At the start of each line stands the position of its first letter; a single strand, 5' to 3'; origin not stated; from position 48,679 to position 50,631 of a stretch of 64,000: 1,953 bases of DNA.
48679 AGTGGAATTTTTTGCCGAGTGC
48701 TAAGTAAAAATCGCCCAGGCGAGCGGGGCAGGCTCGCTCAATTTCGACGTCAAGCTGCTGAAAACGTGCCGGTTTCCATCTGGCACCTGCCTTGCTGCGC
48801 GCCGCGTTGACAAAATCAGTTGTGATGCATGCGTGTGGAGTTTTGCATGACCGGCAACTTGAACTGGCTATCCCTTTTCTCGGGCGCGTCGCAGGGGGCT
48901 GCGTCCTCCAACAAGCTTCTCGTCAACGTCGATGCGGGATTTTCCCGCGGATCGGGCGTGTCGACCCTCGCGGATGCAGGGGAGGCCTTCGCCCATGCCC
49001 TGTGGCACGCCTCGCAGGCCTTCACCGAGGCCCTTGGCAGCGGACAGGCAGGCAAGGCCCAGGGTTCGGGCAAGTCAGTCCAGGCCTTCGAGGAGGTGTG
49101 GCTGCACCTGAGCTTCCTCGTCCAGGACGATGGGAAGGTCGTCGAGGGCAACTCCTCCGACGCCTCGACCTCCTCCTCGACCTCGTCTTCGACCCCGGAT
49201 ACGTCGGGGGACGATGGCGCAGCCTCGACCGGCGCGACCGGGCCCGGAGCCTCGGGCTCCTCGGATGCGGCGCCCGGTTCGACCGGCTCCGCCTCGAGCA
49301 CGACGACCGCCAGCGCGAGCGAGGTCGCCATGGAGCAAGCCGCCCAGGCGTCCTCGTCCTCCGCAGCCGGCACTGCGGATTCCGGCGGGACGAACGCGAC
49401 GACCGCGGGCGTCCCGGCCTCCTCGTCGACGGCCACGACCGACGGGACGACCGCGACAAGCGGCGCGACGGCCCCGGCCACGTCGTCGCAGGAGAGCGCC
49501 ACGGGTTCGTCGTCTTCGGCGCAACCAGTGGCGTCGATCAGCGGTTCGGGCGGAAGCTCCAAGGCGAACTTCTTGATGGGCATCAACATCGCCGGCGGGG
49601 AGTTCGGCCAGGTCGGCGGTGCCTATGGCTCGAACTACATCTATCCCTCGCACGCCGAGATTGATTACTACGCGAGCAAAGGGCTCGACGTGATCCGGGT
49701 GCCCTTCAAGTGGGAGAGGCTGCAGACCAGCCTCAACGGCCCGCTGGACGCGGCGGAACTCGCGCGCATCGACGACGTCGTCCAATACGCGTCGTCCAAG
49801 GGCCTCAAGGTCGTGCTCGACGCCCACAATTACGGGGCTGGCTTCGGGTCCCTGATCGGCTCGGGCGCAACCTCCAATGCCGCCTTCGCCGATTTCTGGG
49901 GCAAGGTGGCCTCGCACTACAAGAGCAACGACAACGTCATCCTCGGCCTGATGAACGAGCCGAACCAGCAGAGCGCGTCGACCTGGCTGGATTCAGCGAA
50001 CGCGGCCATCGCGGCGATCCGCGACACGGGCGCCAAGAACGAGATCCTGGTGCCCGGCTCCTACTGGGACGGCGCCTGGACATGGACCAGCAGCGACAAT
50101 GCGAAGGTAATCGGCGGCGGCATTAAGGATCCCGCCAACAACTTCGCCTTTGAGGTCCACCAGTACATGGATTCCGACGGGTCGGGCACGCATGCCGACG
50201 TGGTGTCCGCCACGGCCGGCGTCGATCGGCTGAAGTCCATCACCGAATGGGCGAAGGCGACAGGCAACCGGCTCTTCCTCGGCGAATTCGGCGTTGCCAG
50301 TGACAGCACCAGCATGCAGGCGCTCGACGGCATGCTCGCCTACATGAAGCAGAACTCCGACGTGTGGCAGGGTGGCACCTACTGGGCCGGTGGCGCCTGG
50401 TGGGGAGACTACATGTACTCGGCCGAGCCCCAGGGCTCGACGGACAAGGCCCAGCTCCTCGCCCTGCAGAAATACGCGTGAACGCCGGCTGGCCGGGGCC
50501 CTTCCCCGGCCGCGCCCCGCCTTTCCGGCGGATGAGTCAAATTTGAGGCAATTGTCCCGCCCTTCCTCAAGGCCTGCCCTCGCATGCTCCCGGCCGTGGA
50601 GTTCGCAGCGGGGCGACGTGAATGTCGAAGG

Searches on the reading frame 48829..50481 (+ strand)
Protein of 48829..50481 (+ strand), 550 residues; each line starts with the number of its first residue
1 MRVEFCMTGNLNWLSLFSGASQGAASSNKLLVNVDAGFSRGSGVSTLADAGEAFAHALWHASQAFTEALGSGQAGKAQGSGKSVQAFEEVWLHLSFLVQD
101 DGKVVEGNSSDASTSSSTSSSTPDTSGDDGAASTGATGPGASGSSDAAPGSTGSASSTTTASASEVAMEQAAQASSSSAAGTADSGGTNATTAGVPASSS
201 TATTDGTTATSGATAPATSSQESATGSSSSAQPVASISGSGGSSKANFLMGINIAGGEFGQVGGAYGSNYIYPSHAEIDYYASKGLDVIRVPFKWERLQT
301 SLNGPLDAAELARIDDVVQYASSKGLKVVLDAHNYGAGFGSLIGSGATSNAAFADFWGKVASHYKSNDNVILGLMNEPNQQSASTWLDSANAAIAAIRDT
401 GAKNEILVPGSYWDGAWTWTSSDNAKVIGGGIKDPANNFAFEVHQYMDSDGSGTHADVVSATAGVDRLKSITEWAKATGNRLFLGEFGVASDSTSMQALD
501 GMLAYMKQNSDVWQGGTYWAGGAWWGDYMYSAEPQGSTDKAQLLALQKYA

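Call 64: search_protein_families(library=pfam, proteins=[window:48829-50481:+], max_evalue=0.00001)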
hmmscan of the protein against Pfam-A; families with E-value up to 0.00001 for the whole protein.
window:48829-50481:+ (550 aa): 1 family
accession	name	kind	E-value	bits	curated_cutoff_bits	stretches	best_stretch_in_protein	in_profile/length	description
PF00150.24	Cellulase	-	2.4e-55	188.4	23.5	1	266-515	17-265/272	Cellulase (glycosyl hydrolase family 5)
